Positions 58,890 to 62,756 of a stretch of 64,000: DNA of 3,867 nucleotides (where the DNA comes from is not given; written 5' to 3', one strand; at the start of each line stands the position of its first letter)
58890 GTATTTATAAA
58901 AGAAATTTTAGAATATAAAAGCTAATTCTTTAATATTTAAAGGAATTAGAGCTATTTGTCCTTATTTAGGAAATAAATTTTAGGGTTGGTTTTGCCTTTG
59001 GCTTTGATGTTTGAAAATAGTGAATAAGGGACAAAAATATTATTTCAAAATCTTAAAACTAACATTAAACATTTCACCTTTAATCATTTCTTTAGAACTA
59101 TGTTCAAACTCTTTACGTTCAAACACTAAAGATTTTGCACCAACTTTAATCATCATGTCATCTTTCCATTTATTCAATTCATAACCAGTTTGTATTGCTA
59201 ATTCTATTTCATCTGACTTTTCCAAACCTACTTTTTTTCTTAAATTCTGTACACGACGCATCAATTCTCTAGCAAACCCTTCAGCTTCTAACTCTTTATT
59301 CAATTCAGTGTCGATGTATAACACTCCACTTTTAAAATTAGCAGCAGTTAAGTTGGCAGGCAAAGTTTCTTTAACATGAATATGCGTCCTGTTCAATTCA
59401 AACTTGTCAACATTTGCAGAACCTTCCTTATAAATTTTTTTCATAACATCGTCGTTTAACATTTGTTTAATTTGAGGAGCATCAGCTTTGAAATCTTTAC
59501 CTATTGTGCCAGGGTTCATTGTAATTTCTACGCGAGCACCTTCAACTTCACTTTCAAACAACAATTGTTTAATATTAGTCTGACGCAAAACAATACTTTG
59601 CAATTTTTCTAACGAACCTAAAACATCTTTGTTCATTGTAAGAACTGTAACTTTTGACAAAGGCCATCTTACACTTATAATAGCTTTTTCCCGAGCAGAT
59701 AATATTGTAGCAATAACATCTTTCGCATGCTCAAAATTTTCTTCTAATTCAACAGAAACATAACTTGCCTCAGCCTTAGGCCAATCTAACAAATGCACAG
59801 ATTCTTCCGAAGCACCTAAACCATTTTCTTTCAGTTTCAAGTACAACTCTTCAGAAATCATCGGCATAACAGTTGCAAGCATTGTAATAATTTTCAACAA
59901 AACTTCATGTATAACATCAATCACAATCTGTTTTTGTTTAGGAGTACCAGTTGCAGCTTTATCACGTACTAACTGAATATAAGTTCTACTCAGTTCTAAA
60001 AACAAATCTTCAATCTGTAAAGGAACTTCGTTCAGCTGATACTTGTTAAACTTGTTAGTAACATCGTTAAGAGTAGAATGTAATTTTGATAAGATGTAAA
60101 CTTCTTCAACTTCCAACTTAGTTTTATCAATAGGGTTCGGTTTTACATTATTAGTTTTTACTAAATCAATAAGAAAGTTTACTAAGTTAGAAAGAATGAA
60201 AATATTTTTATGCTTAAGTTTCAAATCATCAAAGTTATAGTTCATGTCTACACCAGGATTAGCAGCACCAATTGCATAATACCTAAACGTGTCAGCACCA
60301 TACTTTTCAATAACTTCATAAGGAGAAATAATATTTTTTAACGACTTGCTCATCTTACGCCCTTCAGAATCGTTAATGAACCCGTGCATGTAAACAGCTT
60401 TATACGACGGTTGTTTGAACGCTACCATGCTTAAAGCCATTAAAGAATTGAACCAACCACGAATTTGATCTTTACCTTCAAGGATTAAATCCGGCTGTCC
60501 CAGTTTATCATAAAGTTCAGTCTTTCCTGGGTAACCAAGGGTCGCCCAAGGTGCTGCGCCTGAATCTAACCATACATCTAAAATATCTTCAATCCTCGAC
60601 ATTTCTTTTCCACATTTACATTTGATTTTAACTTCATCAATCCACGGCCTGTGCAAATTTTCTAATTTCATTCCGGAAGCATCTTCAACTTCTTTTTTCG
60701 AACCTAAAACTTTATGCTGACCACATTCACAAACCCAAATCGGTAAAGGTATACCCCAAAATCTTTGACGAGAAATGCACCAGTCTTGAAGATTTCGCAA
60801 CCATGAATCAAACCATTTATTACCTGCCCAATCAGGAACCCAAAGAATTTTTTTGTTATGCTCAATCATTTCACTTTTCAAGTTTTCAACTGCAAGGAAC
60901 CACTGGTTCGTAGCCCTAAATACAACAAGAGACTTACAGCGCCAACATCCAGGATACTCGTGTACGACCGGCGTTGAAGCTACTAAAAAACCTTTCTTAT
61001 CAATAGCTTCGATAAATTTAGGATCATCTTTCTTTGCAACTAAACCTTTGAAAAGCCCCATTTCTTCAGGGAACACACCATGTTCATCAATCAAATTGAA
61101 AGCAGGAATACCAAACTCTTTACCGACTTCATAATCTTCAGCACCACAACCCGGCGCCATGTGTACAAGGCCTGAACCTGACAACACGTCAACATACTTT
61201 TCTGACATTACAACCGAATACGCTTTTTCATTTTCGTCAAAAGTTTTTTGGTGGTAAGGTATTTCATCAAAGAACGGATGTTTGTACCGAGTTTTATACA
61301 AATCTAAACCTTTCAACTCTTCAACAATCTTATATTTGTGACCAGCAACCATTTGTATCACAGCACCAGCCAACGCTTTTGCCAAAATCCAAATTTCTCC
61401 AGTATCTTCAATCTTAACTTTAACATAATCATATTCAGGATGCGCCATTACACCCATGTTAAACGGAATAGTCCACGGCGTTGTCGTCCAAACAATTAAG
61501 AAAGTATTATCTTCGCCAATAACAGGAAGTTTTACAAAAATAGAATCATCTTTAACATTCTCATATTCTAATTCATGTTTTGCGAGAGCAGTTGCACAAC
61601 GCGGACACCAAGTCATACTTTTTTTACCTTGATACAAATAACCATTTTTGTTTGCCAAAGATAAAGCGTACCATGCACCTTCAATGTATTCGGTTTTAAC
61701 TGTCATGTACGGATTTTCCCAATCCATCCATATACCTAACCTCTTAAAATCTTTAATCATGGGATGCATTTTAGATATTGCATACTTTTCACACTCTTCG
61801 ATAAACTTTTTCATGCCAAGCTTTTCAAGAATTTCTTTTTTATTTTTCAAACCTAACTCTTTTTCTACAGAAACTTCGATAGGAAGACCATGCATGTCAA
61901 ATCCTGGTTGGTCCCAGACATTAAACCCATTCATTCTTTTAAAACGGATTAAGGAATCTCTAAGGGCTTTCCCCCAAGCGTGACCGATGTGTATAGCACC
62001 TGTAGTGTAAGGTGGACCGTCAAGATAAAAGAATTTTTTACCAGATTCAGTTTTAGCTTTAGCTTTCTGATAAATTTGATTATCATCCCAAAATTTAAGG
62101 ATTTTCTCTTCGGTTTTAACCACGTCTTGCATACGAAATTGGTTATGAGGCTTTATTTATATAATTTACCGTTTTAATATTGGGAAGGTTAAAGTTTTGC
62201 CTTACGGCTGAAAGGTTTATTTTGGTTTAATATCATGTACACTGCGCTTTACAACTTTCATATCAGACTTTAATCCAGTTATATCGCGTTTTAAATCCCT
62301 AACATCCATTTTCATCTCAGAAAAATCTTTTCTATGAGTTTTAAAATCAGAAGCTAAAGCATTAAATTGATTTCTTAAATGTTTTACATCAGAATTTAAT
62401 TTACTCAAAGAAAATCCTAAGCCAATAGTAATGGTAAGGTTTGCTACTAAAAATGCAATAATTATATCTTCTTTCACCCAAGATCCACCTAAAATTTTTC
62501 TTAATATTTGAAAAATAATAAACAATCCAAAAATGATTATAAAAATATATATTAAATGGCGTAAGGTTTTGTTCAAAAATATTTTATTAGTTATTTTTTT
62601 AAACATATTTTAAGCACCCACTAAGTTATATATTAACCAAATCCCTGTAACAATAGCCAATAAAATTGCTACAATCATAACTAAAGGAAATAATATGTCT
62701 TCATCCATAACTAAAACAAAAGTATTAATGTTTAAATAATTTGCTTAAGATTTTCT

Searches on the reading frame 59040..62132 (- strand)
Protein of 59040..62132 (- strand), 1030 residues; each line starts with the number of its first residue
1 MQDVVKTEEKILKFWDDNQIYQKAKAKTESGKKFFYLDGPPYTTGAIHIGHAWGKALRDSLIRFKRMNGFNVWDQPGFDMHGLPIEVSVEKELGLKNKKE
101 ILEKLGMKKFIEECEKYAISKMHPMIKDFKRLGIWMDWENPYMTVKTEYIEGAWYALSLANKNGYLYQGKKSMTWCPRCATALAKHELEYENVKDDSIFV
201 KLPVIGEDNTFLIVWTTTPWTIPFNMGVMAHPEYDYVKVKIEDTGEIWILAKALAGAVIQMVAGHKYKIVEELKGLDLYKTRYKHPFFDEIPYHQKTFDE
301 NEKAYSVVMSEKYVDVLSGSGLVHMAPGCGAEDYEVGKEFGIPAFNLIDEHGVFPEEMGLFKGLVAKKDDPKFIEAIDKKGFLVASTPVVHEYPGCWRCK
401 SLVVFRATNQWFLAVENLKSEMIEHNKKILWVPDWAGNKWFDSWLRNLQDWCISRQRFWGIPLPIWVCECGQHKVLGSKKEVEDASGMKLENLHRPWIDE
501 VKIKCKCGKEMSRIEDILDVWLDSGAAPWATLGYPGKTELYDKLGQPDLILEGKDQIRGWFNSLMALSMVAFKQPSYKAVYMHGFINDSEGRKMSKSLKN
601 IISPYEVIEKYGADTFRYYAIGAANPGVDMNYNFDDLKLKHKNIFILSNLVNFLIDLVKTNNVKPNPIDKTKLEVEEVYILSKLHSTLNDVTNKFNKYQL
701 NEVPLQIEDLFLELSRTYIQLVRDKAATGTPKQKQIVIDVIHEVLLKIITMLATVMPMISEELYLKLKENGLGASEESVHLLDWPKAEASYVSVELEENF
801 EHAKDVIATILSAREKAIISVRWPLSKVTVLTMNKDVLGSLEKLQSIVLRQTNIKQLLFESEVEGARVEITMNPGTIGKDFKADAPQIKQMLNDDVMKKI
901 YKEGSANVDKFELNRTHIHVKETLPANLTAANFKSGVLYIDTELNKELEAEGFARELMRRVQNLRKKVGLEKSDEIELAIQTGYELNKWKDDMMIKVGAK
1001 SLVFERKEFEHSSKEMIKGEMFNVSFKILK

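Call 92: search_protein_families(library=pfam, proteins=[window:59040-62132:-], max_evalue=0.01)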
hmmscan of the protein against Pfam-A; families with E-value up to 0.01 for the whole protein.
window:59040-62132:- (1030 aa): 5 families
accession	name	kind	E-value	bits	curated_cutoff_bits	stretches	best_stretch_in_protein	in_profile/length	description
PF00133.28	tRNA-synt_1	-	1.2e-125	420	22.7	1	10-631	1-412/414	tRNA synthetases class I (I, L, M and V)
PF09334.17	tRNA-synt_1g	-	1.4e-27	97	20.1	3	570-654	305-387/391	tRNA synthetases class I (M)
PF08264.19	Anticodon_1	-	4.5e-27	95.2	25.1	1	679-827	3-146/148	Anticodon-binding domain of tRNA ligase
PF19302.4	DUF5915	-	1.9e-16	60.6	27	1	846-1024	2-190/195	Domain of unknown function (DUF5915)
PF01406.26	tRNA-synt_1e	-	4.7e-06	26.6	27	1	563-623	224-283/301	tRNA synthetases class I (C) catalytic domain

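Call 98: find_encoding_contigs(protein=window:59040-62132:-, flank=10000, max_places=1)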
Protein window:59040-62132:- (1030 aa): no gene with exactly this product is on record in the collection.

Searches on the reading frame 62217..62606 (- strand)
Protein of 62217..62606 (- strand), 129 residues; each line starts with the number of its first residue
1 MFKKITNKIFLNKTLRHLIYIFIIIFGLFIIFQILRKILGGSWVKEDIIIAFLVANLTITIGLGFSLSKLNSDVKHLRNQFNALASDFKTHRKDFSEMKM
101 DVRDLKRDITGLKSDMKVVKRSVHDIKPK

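Call 92: search_protein_families(library=pfam, proteins=[window:62217-62606:-], max_evalue=0.01)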
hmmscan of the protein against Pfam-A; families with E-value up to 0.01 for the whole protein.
window:62217-62606:- (129 aa): 6 families
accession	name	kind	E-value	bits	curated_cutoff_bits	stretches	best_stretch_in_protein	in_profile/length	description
PF04728.18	LPP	-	5.4e-05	23.9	29.1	0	67-97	2-32/53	Lipoprotein leucine-zipper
PF19579.4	FtsL_2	-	7.6e-05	23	24.6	1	47-101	18-72/100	Bacteriodetes cell division protein (FtsL-like)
PF10241.14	KxDL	-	0.0027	18.4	27.2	1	74-116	36-78/86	Uncharacterized conserved protein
PF12666.12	PrgI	-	0.0046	17.9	27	1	3-45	7-51/91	PrgI family protein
PF07889.17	DUF1664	-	0.0046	17.4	34.6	1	67-127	54-114/124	Protein of unknown function (DUF1664)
PF06160.17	EzrA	-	0.0099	14.7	39.6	0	68-126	347-405/557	Septation ring formation regulator, EzrA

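Call 97: find_encoding_contigs(protein=window:62217-62606:-, flank=10000, max_places=1)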
Protein window:62217-62606:- (129 aa): no gene with exactly this product is on record in the collection.
